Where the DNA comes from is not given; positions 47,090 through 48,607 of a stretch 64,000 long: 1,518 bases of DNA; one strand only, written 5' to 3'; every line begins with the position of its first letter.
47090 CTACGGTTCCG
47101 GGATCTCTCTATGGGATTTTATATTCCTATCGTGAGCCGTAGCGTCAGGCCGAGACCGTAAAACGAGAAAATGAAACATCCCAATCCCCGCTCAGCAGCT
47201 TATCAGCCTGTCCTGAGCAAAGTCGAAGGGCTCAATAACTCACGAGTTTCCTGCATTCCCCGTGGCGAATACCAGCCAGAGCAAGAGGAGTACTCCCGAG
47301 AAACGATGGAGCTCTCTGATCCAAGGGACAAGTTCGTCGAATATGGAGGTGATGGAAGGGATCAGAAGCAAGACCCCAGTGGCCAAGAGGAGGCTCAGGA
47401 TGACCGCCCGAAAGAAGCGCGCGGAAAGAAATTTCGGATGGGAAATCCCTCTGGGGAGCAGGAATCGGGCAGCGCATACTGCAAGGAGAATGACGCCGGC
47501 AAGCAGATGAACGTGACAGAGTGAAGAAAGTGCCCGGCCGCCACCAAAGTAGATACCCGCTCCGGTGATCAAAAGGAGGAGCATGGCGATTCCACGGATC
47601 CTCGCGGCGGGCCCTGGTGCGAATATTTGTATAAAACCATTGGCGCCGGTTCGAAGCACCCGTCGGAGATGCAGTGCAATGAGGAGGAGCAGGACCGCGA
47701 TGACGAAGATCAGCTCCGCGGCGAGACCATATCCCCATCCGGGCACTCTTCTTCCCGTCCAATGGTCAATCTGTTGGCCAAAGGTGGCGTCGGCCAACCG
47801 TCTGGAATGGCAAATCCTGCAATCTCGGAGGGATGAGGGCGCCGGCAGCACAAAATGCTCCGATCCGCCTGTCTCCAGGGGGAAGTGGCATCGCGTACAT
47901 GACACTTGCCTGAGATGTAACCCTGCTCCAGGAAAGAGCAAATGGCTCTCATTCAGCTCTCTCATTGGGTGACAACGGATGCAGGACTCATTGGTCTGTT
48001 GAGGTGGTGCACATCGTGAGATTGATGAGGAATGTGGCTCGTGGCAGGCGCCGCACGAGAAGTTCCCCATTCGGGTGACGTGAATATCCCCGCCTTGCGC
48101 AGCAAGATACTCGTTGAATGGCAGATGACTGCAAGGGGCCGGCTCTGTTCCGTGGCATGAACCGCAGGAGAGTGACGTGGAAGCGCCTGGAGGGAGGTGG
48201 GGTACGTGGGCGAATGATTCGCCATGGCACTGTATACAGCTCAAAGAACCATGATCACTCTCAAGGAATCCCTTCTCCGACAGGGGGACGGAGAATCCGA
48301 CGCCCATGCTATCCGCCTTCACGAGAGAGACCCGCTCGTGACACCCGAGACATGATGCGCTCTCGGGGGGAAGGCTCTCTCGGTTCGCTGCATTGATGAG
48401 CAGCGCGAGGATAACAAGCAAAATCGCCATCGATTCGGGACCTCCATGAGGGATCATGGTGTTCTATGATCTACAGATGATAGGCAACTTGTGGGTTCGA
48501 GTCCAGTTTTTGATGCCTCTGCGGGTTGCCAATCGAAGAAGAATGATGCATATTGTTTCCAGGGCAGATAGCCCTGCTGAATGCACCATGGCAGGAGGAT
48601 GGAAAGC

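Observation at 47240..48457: CbcL-like fusion: periplasmic 7-heme cytochrome c joined to a His-containing polytopic membrane domain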

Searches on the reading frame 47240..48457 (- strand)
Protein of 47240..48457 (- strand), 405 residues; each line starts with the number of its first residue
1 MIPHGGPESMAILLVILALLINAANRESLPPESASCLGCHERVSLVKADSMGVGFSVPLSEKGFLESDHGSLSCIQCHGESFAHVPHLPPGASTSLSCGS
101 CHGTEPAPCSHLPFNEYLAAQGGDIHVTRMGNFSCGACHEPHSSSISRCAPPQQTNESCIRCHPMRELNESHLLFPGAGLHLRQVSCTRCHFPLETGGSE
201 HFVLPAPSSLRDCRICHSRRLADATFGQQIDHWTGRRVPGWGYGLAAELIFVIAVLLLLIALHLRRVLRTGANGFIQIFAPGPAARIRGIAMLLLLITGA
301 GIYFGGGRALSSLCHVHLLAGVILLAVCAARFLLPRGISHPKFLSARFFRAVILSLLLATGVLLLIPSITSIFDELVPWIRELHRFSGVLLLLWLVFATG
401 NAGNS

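Call 3: search_protein_families(library=pfam, proteins=[window:47240-48457:-], max_evalue=1)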
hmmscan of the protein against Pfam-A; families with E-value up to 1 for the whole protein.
window:47240-48457:- (405 aa): 6 families
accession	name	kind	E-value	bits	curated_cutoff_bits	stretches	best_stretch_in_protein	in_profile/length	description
PF14522.11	Cytochrome_C7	-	5.4e-10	39.4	24.8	4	33-102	13-66/67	Cytochrome c7 and related cytochrome c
PF22113.1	Mtrc-MtrF_II-IV_dom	-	1.4e-07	31.6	30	2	25-81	112-166/176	Outer membrane cytochrome MtrC/MtrF-like, domains II/IV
PF14537.11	Cytochrom_c3_2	-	1.5e-07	32.2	25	2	71-150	6-75/79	Cytochrome c3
PF09699.15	Paired_CXXCH_1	-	1.1e-06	28.6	20.6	2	134-164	8-37/41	Doubled CXXCH motif (Paired_CXXCH_1)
PF22678.1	Cytochrom_c_NrfB-like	-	0.00033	21.5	27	1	153-191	30-65/89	Cytochrome c-type protein NrfB-like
PF02085.21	Cytochrom_CIII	-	0.0092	16.7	22.9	0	132-217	30-101/101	Class III cytochrome C family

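Call 4: search_protein_families(library=ncbifam, proteins=[window:47240-48457:-], max_evalue=1)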
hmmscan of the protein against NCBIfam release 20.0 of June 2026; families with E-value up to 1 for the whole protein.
window:47240-48457:- (405 aa): 11 families
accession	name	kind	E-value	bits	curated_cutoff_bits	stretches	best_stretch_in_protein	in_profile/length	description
TIGR03153.1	cytochr_NrfH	equivalog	1.1e-06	28.7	134.2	3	153-195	25-63/138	cytochrome c nitrite reductase small subunit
TIGR03508.1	decahem_SO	subfamily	7.5e-06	25.6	192.2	1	66-221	87-223/258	DmsE family decaheme c-type cytochrome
NF045713.1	CxxCH_16_HmcA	equivalog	1.1e-05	24.2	400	1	28-220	71-255/541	sulfate respiration complex hexadecaheme cytochrome HmcA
TIGR04315.1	octaheme_Shew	subfamily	0.00087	18.4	375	1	32-194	95-253/440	tetrathionate reductase family octaheme c-type cytochrome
NF008659.0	PRK11659.1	equivalog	0.0088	15.7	184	1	153-218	107-168/188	cytochrome c nitrite reductase pentaheme subunit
TIGR01905.1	paired_CXXCH_1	subfamily_domain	0.015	15.2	25.2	1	134-163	8-36/41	doubled CXXCH domain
NF049875.1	NetB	exception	0.018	14.9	380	1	151-220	133-198/211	Nrf-like electron transfer protein NetB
NF002728.1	PRK02624.1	equivalog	0.07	12.7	65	1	234-262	16-44/60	photosystem II reaction center phosphoprotein PsbH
TIGR03507.1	decahem_SO1788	subfamily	0.07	11.5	209.3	1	25-81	609-663/672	OmcA/MtrC family decaheme c-type cytochrome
TIGR04257.1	nanowire_3heme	domain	0.2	11.9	40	1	180-221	19-62/75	c(7)-type cytochrome triheme domain-containing protein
TIGR03146.1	cyt_nit_nrfB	equivalog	0.24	11.7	166.6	0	73-217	13-141/145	cytochrome c nitrite reductase pentaheme subunit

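Call 6: find_homologous_proteins(query=window:47243-48457:-)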
Query window:47243-48457:- (405 aa): 3 proteins with E <= 0.001 among 8000 candidates.
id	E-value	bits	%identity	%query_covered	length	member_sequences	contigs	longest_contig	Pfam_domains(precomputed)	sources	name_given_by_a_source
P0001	1.7e-242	823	91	95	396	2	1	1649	PF09699.16,PF14537.12,PF14522.12,PF22113.2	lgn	-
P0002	3.2e-95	338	42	97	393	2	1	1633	PF09699.16,PF14537.12,PF14522.12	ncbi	-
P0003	7.7e-5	40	24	45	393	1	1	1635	PF14537.12,PF13435.12,PF14522.12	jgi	jgi:hypothetical protein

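Call 26: find_related_loci(query=A4, collection=genome_contigs, flank=10000)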
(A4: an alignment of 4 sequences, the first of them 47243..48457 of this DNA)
Query A4 (405 aa) in genome_contigs; peptide patterns used: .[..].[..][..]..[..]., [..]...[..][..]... (x = any residue, [..] = any of these).
89 stretches matched a pattern; 7 encode a relative of the query (tblastn E <= 1e-3); 7 distinct loci.
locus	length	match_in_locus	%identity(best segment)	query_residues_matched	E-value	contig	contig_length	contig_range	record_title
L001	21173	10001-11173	42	3-399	4e-86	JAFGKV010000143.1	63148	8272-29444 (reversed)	MAG: Candidatus Fermentibacteria bacterium isolate Zod_Metabat.355 k87_4083060, whole genome shotgun sequence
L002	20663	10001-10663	28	10-217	2e-10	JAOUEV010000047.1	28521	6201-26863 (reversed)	MAG: Nitrospirota bacterium isolate 4_1_July_SF_Bin20 4_1_July_SF_Bin20_scaffold_585_c1, whole genome shotgun sequence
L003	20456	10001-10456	30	9-163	4e-10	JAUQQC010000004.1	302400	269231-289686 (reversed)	MAG: Acidobacteriota bacterium isolate JZ-3.bins.73.201901 NODE_11_length_302400_cov_52.640921, whole genome shotgun seq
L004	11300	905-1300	32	5-145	5e-9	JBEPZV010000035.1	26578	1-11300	MAG: bacterium isolate 03V1_S199.semibin_refined.036 NODE_1186_length_26578_cov_9.351556, whole genome shotgun sequence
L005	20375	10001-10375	32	33-163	1e-8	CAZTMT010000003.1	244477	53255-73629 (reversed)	MAG TPA_asm: uncultured Clostridia bacterium isolate binchicken_co30_143 genome assembly, contig: NODE_49_length_244477_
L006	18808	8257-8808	24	30-220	1e-4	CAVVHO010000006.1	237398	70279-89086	MAG: uncultured Gemmatimonadales bacterium isolate MFD02242.bin.1.342 genome assembly, contig: contig_43601, whole genom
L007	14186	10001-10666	23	13-219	3e-6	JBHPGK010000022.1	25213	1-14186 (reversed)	Candidate division KSB1 bacterium isolate SAG AM-311-M08 NODE_22_length_25213_cov_29.067454, whole genome shotgun sequen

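Call 27: predict_structure(alignment_id=A1)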
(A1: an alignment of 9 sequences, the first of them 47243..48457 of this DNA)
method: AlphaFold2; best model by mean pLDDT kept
length: 405 residues; sequences in the alignment: 9
mean_pLDDT: 47.0   pTM: 0.34
mean pLDDT of the five models: 47.0, 46.6, 46.5, 41.8, 41.7
residues with pLDDT >= 90: 0; 70-90: 81; 50-70: 71; < 50: 253
segments of 3 or more residues with pLDDT < 50: 1-10, 20-244, 274-279, 337-340, 403-405
pLDDT, mean of each block of 10 residues (from residue 1): 39 55 36 25 24 28 43 42 33 41 38 33 34 37 29 36 37 29 27 25 29 33 40 32 53 71 66 51 68 76 61 72 71 50 65 77 62 66 76 71 46
secondary structure, 60 per line:
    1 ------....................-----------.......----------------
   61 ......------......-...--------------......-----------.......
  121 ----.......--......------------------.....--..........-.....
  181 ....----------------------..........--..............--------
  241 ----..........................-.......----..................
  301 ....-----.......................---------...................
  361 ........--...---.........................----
elements in order: H7-26 H38-44 H61-66 H74-78 H98-102 H114-120 H125-131 H135-139 H159-162 H165-174 H176-184 H207-216 H219-232 H245-270 H272-278 H283-304 H310-332 H342-368 H377-401

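Call 31: search_protein_families(library=pfam, proteins=[L001:9205-9624:-, L001:7900-9201:-, L001:6942-8024:-, L001:11247-11855:-, L001:12197-14791:+, L001:14906-16285:+, L001:5276-6451:-, L001:3614-5236:-, L001:18220-20850:-], max_evalue=0.001)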
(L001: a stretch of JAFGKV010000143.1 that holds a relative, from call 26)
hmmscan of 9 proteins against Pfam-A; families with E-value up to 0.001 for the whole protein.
L001:9205-9624:- (139 aa): 0 families

L001:7900-9201:- (433 aa): 2 families
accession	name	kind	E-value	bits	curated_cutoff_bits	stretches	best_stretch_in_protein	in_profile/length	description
PF01943.22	Polysacc_synt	-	2e-16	60.7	28.2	1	31-295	4-272/274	Polysaccharide biosynthesis protein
PF13440.11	Polysacc_synt_3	-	3.7e-11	43.3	23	1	52-342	1-289/293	Polysaccharide biosynthesis protein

L001:6942-8024:- (360 aa): 1 family
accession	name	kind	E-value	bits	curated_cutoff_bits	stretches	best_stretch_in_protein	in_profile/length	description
PF13480.13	Acetyltransf_6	-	7.1e-14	52.6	22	1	187-323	4-142/143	Acetyltransferase (GNAT) domain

L001:11247-11855:- (202 aa): 1 family
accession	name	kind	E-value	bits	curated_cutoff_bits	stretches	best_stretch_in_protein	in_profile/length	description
PF00226.36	DnaJ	-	1.1e-14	54.7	27.8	1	23-74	2-55/63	DnaJ domain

L001:12197-14791:+ (864 aa): 4 families
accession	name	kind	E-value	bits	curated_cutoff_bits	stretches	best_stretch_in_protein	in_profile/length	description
PF15902.12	Sortilin-Vps10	-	1.8e-19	70.3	33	2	669-750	3-86/446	Sortilin, neurotensin receptor 3,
PF02012.26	BNR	-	1.8e-10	39.7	27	0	325-335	1-11/12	BNR/Asp-box repeat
PF13860.13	FlgD_ig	-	6.2e-08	33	27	1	790-845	13-69/79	FlgD Ig-like domain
PF13088.12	BNR_2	-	5.4e-07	29.7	31.4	0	450-557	189-276/277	BNR repeat-like domain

L001:14906-16285:+ (459 aa): 2 families
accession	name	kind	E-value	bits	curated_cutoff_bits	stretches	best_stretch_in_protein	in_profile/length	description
PF04015.17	DUF362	-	1.5e-12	48.4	24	1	127-316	15-198/200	Domain of unknown function (DUF362)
PF10518.14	TAT_signal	-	0.00072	19.8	22.7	0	27-45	2-20/21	TAT (twin-arginine translocation) pathway signal sequence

L001:5276-6451:- (391 aa): 5 families
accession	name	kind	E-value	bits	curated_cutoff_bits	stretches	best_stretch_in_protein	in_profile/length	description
PF00534.26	Glycos_transf_1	-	1.5e-20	73.9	26.4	1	199-366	2-172/172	Glycosyl transferases group 1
PF13692.12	Glyco_trans_1_4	-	1.8e-19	70.8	27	1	213-352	2-142/142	Glycosyl transferases group 1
PF13579.12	Glyco_trans_4_4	-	7.3e-19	69.1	29.7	1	17-186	2-157/158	Glycosyl transferase 4-like domain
PF13439.12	Glyco_transf_4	-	2.3e-17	64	28.5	1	18-191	4-169/170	Glycosyltransferase Family 4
PF13524.12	Glyco_trans_1_2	-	1.5e-06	28.6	25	1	237-368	12-130/144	Glycosyl transferase-like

L001:3614-5236:- (540 aa): 3 families
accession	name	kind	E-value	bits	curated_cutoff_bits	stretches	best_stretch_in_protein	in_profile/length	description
PF13145.12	Rotamase_2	-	2.2e-32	112.8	27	2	116-237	1-116/121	PPIC-type PPIASE domain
PF00639.27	Rotamase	-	1.1e-24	87.6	21.7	2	147-229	18-95/97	PPIC-type PPIASE domain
PF13616.12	Rotamase_3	-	5.1e-22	79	22.5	2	148-229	37-112/116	PPIC-type PPIASE domain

L001:18220-20850:- (876 aa): 1 family
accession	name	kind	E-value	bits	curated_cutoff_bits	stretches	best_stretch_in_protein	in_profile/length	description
PF14885.12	GHL15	-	2.2e-16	61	27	1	278-545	34-270/271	Hypothetical glycosyl hydrolase family 15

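Call 38: search_protein_families(library=pfam, proteins=[L003:9944-12061:+, L007:9986-12091:+, L002:9968-11407:+], max_evalue=0.01)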
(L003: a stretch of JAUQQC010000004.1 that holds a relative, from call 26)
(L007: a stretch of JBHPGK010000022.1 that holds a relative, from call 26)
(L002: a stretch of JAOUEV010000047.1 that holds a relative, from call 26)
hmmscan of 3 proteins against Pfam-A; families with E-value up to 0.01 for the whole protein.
L003:9944-12061:+ (706 aa): 7 families
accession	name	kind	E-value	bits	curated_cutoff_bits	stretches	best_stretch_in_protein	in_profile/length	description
PF14522.11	Cytochrome_C7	-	2.3e-16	59.8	24.8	2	47-112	13-66/67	Cytochrome c7 and related cytochrome c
PF01292.26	Ni_hydr_CYTB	-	2e-12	47.7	30.1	1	443-618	4-165/179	Prokaryotic cytochrome b561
PF09699.15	Paired_CXXCH_1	-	1.6e-10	40.9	20.6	1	209-244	9-39/41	Doubled CXXCH motif (Paired_CXXCH_1)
PF14537.11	Cytochrom_c3_2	-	6.5e-10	39.8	25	1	85-171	7-78/79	Cytochrome c3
PF02085.21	Cytochrom_CIII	-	7.4e-06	26.7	22.9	1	74-171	20-101/101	Class III cytochrome C family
PF03264.19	Cytochrom_NNT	-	0.00047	20.4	24.1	0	44-94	122-167/174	NapC/NirT cytochrome c family, N-terminal region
PF14358.11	DUF4405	-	0.0059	17.5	26.7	1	448-505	2-64/66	Domain of unknown function (DUF4405)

L007:9986-12091:+ (702 aa): 6 families
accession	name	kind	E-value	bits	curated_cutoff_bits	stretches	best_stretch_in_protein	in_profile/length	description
PF14522.11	Cytochrome_C7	-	2.4e-13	50.1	24.8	3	218-281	13-67/67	Cytochrome c7 and related cytochrome c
PF14537.11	Cytochrom_c3_2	-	1.3e-11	45.2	25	3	248-339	6-79/79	Cytochrome c3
PF09699.15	Paired_CXXCH_1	-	1.4e-10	41.1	20.6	2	192-227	8-38/41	Doubled CXXCH motif (Paired_CXXCH_1)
PF02085.21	Cytochrom_CIII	-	2.6e-06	28.1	22.9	0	56-153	22-101/101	Class III cytochrome C family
PF01292.26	Ni_hydr_CYTB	-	2.9e-06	27.6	30.1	1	371-490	49-164/179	Prokaryotic cytochrome b561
PF22678.1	Cytochrom_c_NrfB-like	-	0.0013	19.6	27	1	29-96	1-66/89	Cytochrome c-type protein NrfB-like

L002:9968-11407:+ (480 aa): 3 families
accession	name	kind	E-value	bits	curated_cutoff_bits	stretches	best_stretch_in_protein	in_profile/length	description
PF14522.11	Cytochrome_C7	-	8.8e-17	61.1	24.8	3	35-111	13-66/67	Cytochrome c7 and related cytochrome c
PF09699.15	Paired_CXXCH_1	-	1e-14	54.3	20.6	3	312-344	9-39/41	Doubled CXXCH motif (Paired_CXXCH_1)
PF14537.11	Cytochrom_c3_2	-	4.9e-13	49.8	25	1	258-341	9-78/79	Cytochrome c3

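Call 68: search_protein_families(library=pfam, proteins=[L001:9205-9624:-], max_evalue=10)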
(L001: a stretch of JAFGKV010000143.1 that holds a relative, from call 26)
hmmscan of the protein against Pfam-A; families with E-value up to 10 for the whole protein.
L001:9205-9624:- (139 aa): 0 families

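Call 69: find_related_loci(query=A4, collection=metagenome_contigs, flank=10000)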
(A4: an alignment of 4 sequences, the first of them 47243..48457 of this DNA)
Query A4 (405 aa) in metagenome_contigs; peptide patterns used: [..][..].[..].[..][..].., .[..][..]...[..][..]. (x = any residue, [..] = any of these).
279 stretches matched a pattern; 17 encode a relative of the query (tblastn E <= 1e-3); 17 distinct loci.
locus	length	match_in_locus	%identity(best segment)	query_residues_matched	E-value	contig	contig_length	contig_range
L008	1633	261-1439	42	9-401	2e-98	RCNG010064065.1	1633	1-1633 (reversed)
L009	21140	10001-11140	36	15-396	4e-72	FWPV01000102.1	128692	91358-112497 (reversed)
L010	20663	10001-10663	28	10-217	3e-10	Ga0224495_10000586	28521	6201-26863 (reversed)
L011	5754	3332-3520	41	32-95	8e-8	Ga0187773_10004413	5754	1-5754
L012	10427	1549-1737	41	32-95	8e-8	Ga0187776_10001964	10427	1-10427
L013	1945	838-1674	25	10-261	8e-8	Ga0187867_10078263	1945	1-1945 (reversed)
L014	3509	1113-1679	26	24-222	1e-7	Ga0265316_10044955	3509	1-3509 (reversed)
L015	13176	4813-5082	37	20-111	8e-7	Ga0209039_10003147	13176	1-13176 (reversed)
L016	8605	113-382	37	20-111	7e-7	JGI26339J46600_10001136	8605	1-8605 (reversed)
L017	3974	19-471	28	32-191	2e-6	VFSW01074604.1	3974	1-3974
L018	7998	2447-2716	37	20-111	3e-6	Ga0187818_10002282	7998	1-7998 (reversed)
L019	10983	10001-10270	37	20-111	3e-6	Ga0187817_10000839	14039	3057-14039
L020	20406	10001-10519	26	36-235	6e-6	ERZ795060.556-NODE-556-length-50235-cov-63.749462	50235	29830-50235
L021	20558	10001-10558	30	32-240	2e-5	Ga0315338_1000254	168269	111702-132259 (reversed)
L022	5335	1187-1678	30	31-218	3e-5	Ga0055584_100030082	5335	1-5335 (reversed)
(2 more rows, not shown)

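Call 75: list_cluster_members(proteins=[P0001, P0002, P0005, P0006, P0007, P0008, P0009])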
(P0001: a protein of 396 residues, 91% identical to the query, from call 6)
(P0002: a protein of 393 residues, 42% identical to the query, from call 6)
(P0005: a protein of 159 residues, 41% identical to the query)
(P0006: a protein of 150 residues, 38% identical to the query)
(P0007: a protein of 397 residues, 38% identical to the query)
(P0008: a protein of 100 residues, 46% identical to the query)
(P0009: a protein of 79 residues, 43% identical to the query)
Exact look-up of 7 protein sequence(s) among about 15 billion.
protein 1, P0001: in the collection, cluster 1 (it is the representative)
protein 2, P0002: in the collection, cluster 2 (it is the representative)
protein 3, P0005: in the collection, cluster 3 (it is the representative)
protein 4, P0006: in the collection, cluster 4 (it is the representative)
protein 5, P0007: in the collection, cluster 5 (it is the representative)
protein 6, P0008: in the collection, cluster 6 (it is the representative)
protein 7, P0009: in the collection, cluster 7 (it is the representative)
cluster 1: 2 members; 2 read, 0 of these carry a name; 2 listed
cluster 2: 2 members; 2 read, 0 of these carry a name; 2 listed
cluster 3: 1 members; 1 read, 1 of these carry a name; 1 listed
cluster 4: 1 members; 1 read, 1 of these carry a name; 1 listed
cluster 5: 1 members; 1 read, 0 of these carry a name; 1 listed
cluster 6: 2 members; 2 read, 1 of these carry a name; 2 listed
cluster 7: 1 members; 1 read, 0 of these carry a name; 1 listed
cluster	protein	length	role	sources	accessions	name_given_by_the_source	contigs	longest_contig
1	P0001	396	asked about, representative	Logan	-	-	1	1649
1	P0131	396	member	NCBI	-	-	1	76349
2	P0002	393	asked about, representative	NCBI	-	-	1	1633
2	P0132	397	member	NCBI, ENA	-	-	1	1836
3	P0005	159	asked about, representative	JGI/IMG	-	hypothetical protein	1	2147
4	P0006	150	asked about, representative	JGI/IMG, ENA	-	hypothetical protein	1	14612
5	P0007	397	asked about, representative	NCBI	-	-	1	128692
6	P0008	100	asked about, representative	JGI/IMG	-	hypothetical protein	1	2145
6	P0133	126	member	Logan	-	-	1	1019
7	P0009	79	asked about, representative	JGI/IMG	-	-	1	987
